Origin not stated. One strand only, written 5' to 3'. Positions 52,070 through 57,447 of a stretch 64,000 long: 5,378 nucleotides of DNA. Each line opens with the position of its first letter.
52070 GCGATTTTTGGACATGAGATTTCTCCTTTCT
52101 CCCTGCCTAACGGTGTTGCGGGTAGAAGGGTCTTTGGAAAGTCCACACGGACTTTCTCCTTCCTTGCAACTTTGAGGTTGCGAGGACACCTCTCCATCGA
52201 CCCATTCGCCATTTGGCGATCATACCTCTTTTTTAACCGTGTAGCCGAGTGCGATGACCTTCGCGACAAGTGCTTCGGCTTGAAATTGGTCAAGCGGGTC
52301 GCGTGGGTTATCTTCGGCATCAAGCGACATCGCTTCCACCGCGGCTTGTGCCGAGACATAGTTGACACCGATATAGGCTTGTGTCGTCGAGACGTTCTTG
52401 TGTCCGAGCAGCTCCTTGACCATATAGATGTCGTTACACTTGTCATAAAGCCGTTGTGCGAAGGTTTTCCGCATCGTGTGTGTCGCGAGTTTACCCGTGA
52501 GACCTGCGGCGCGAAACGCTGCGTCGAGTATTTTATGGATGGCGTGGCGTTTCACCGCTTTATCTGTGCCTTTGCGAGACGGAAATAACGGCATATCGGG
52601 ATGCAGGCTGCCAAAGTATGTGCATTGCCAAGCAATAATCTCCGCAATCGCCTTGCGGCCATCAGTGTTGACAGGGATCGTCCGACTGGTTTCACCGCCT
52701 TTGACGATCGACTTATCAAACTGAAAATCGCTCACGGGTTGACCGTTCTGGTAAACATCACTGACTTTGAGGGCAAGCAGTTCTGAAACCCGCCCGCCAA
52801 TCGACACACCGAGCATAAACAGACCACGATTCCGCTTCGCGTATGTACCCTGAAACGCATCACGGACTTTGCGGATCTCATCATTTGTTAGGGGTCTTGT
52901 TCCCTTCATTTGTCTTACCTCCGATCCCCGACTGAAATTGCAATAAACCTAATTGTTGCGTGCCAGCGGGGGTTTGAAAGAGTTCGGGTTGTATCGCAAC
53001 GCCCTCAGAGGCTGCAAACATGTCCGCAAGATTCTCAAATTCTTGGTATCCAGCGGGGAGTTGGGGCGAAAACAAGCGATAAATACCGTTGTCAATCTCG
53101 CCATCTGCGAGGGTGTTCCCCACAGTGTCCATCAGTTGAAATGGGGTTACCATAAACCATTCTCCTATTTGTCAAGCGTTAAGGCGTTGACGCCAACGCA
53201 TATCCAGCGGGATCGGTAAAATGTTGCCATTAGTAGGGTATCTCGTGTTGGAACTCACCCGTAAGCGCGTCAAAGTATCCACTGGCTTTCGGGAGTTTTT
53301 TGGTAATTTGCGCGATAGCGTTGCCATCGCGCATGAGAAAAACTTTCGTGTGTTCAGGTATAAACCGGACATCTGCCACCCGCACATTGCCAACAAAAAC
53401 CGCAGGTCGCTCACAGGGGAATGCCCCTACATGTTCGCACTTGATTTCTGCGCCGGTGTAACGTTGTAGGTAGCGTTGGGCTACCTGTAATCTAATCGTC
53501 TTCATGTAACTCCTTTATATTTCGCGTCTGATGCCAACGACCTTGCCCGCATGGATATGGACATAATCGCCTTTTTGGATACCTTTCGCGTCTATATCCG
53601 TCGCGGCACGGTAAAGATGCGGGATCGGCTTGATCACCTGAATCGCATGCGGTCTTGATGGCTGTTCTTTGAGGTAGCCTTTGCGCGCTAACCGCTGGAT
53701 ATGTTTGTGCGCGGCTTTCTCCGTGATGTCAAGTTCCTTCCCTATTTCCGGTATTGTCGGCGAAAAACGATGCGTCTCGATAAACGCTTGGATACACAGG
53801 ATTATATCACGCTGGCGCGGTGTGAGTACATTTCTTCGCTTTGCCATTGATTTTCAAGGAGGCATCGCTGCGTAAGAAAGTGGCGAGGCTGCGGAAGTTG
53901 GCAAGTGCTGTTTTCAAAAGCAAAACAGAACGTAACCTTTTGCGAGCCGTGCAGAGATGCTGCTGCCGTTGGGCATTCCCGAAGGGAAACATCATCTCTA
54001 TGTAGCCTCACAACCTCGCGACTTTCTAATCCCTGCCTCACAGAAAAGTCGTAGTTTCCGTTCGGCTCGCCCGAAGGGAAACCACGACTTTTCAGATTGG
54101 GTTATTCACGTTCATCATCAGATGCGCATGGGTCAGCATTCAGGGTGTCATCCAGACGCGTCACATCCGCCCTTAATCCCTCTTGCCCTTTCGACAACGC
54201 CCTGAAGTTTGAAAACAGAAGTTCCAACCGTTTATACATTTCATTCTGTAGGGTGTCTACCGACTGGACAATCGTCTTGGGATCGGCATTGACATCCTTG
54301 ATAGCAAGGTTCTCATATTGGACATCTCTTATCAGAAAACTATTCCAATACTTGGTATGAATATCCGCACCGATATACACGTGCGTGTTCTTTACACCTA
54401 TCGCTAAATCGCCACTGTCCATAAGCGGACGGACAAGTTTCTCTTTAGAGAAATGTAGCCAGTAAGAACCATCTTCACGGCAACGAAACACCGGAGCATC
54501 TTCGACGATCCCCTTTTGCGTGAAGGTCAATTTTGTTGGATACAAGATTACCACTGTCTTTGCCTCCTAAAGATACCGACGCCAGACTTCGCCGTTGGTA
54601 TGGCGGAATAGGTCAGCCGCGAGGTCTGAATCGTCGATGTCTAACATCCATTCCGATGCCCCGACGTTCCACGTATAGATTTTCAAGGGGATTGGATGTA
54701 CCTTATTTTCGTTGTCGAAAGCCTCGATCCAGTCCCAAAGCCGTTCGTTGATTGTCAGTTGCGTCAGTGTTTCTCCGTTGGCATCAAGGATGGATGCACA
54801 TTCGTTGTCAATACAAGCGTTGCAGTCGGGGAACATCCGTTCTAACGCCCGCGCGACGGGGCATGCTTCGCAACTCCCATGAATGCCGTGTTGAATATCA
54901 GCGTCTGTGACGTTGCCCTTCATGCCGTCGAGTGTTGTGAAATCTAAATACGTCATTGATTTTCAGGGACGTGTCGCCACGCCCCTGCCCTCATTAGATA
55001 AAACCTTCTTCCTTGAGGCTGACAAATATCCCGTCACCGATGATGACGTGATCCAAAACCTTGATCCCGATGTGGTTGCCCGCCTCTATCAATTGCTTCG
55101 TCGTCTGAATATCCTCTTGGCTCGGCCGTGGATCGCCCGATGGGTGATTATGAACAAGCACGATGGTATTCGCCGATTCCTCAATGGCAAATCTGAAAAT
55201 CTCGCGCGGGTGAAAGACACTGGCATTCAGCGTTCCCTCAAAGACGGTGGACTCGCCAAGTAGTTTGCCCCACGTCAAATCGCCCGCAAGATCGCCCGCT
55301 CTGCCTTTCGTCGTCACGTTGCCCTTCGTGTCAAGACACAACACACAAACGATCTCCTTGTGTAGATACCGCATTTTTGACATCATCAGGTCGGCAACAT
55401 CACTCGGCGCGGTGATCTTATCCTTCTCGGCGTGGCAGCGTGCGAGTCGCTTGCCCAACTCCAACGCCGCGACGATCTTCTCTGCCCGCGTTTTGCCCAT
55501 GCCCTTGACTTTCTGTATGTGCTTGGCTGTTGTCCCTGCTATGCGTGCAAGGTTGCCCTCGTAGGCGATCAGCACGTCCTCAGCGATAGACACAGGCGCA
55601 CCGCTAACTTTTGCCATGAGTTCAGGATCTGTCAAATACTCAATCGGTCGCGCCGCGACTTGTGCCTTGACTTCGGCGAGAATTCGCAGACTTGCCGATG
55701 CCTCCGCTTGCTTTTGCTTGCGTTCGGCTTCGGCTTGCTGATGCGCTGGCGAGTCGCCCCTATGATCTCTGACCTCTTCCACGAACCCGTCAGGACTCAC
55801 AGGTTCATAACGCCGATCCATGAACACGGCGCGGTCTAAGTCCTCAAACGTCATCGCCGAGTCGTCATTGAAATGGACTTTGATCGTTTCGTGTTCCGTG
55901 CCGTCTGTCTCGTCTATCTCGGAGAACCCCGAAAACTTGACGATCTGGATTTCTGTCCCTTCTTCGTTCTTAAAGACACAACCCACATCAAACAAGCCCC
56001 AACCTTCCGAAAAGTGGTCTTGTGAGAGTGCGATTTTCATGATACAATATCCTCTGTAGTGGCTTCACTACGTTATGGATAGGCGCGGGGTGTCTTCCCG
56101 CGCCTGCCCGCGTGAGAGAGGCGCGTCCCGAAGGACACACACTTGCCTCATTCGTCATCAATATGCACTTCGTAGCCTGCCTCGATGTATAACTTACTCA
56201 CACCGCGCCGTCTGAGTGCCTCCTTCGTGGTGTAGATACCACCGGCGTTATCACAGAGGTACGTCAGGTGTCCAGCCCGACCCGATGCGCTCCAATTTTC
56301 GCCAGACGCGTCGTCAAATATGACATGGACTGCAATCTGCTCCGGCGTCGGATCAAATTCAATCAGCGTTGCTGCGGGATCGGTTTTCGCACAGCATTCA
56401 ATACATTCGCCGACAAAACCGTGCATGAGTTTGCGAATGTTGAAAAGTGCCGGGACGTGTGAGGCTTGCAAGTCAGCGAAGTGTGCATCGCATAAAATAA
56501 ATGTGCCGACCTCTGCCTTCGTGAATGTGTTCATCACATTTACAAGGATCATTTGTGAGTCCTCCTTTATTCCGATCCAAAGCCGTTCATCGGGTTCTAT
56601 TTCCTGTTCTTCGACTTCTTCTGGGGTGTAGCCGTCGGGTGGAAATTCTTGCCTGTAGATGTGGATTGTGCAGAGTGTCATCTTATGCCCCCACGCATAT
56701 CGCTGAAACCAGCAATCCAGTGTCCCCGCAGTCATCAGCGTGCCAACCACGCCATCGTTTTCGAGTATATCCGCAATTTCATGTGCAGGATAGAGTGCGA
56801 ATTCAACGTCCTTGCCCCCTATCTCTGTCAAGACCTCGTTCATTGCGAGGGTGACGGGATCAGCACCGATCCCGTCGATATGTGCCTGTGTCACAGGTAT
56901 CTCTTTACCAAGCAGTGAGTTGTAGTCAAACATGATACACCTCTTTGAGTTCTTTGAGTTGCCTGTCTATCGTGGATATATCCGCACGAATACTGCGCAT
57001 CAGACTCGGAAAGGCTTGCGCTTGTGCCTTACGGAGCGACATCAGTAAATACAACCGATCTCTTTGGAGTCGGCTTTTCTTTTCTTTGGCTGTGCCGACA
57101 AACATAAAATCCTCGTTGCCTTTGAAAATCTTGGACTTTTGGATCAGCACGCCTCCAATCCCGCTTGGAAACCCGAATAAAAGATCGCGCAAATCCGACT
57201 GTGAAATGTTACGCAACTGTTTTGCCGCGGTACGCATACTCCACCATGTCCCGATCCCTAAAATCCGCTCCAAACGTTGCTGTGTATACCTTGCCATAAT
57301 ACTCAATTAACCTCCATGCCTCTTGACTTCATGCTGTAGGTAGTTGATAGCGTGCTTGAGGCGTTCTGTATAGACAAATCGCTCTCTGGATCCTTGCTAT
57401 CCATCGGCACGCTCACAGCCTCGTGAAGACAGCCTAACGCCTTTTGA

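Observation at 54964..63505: Small-gene array punctuated by a GGCGCG hairpin + RBS unit at most gene junctions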

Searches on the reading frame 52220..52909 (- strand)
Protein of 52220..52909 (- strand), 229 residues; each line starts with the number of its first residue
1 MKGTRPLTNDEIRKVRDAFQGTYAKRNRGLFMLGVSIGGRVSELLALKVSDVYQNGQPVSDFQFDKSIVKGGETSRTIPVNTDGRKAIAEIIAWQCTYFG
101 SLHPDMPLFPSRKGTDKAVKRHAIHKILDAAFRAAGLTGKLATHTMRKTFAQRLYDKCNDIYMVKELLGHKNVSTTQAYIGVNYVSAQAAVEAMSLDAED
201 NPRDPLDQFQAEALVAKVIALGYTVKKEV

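Call 11: search_protein_families(library=pfam, proteins=[window:52220-52909:-], max_evalue=0.01)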
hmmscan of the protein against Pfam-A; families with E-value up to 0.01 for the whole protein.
window:52220-52909:- (229 aa): 1 family
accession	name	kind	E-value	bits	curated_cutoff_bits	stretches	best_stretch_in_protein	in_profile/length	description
PF00589.27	Phage_integrase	-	3.1e-22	79.6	27.1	1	7-183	3-169/172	Phage integrase family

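Call 83: search_solved_structures(query=window:52220-52909:-, max_evalue=0.001)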
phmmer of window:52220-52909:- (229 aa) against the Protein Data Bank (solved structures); distinct sequences matched with E-value up to 0.001: 7.
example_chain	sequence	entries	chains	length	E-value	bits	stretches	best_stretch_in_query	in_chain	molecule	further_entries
4a8e_A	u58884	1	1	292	2.9e-12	50.1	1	5-192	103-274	PROBABLE TYROSINE RECOMBINASE XERC-LIKE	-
5dcf_A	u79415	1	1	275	3.6e-07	33.5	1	29-182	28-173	Tyrosine recombinase XerD,DNA translocase FtsK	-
1a0p_A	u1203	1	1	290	4e-07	33.3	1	28-182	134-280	SITE-SPECIFIC RECOMBINASE XERD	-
5jjv_A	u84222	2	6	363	1.2e-06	31.7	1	22-182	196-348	Tyrosine recombinase XerH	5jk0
5hxy_A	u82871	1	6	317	2.8e-06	30.6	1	73-184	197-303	Tyrosine recombinase XerA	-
2a3v_A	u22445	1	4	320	1.4e-05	28.2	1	123-182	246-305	site-specific recombinase IntI4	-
9i5v_14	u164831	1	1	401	0.0002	24.5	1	122-186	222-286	Ribosome-associated translation inhibitor RaiA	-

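Call 84: search_protein_families(library=ncbifam, proteins=[window:52220-52909:-], max_evalue=0.001)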
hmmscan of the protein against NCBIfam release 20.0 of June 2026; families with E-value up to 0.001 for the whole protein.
window:52220-52909:- (229 aa): 10 families
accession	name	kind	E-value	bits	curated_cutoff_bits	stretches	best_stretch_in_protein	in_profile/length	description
TIGR02224.1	recomb_XerC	equivalog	1.4e-23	83.8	335.15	1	6-185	106-280/295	tyrosine recombinase XerC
NF040815.2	recomb_XerA_Arch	equivalog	1.1e-22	80.9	220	1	6-185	96-257/263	site-specific tyrosine recombinase/integron integrase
TIGR02225.1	recomb_XerD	equivalog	2.1e-22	79.8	329.6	1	7-184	104-276/290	site-specific tyrosine recombinase XerD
NF001399.0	PRK00283.1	subfamily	5.1e-21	75.2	279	1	10-185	117-286/300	tyrosine recombinase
NF003462.0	PRK05084.1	equivalog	5.4e-14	51.7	267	1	25-195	195-357/360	tyrosine recombinase XerS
TIGR02249.1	integrase_gron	subfamily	1.6e-13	50.7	265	1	119-188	237-306/315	integron integrase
NF002331.0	PRK01287.1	subfamily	5.1e-12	45.4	371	1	8-214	143-343/365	site-specific tyrosine recombinase XerC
NF007370.0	PRK09870.1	subfamily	9.6e-12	44.9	221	1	6-183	12-180/200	tyrosine-type DNA invertase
NF007371.0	PRK09871.1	subfamily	1.2e-11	44.6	222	1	4-185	4-177/198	tyrosine-type DNA invertase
NF011946.0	PRK15417.1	equivalog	2.7e-09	36.6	435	1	124-190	257-323/337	integron integrase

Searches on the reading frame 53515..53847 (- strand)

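Call 11: search_protein_families(library=pfam, proteins=[window:53515-53847:-], max_evalue=0.01)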
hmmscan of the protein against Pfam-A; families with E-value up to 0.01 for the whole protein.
window:53515-53847:- (110 aa): 9 families
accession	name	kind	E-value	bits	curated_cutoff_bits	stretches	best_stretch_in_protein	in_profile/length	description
PF01726.22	LexA_DNA_bind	-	1e-15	57.7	23.7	1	7-67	3-64/65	LexA DNA binding domain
PF12802.13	MarR_2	-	7.4e-05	23.3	27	1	30-67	21-58/61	MarR family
PF14394.12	DUF4423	-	0.00017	21.9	30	1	14-63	21-70/165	Domain of unknown function (DUF4423)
PF13412.12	HTH_24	-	0.0002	21.3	21.9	1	31-60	19-48/48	Winged helix-turn-helix DNA-binding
PF21984.2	DnaD_N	-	0.00035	21.1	27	1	13-61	19-67/101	DnaD N-terminal domain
PF08279.18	HTH_11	-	0.00056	20.2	25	1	20-58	7-44/55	HTH domain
PF01978.25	TrmB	-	0.0013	19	25.6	1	31-76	24-59/68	Sugar-specific transcriptional regulator TrmB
PF08281.18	Sigma70_r4_2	-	0.0021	18.1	25.7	0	31-52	28-49/54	Sigma-70, region 4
PF04545.22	Sigma70_r4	-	0.0037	17.2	24.1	1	7-51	4-42/50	Sigma-70, region 4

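Call 84: search_protein_families(library=ncbifam, proteins=[window:53515-53847:-], max_evalue=0.001)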
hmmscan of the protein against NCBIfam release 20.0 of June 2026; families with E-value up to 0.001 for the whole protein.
window:53515-53847:- (110 aa): 1 family
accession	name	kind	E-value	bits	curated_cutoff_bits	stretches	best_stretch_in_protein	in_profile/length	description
TIGR00498.1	lexA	equivalog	1.7e-14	53.9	110.95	1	7-73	3-70/203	transcriptional repressor LexA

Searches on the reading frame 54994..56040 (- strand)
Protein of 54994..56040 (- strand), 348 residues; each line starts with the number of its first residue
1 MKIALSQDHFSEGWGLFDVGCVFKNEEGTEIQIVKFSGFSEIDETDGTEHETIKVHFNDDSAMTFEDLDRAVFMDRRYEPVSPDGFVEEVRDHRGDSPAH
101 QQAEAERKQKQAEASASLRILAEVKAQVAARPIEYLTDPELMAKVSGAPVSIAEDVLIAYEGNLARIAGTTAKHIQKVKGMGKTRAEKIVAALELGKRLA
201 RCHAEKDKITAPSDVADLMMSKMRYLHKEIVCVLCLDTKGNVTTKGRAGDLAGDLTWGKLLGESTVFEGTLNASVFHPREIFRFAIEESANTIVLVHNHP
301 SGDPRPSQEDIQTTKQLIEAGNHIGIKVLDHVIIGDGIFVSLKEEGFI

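Call 11: search_protein_families(library=pfam, proteins=[window:54994-56040:-], max_evalue=0.01)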
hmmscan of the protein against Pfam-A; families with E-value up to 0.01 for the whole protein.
window:54994-56040:- (348 aa): 3 families
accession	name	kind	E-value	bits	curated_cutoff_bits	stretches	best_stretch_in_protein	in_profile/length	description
PF04002.20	RadC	-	4.6e-41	140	22.1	2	259-346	33-120/121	RadC-like JAB domain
PF14464.11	Prok-JAB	-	3.8e-05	24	25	1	275-318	48-94/114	Prokaryotic homologs of the JAB domain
PF14520.12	HHH_5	-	0.0031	18.4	27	1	163-193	25-55/57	Helix-hairpin-helix domain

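Call 84: search_protein_families(library=ncbifam, proteins=[window:54994-56040:-], max_evalue=0.001)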
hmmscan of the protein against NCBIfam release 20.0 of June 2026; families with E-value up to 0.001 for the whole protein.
window:54994-56040:- (348 aa): 2 families
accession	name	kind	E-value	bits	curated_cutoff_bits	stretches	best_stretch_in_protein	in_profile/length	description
NF000642.1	PRK00024.1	equivalog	1.3e-53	181.8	180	2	259-347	123-211/212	RadC family protein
TIGR00608.1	radc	subfamily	1.1e-44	152.8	133.85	2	259-348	129-218/218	RadC family protein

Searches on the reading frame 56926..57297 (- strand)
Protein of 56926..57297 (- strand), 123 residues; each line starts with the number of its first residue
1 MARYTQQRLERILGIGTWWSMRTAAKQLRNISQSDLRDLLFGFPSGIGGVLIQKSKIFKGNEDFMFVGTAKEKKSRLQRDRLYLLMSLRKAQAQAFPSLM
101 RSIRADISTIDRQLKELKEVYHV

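Call 11: search_protein_families(library=pfam, proteins=[window:56926-57297:-], max_evalue=0.01)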
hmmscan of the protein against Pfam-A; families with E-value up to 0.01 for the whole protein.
window:56926-57297:- (123 aa): 1 family
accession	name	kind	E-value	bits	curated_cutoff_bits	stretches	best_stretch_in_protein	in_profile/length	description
PF01022.26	HTH_5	-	0.0063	16.8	22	0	80-119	3-41/47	Bacterial regulatory protein, arsR family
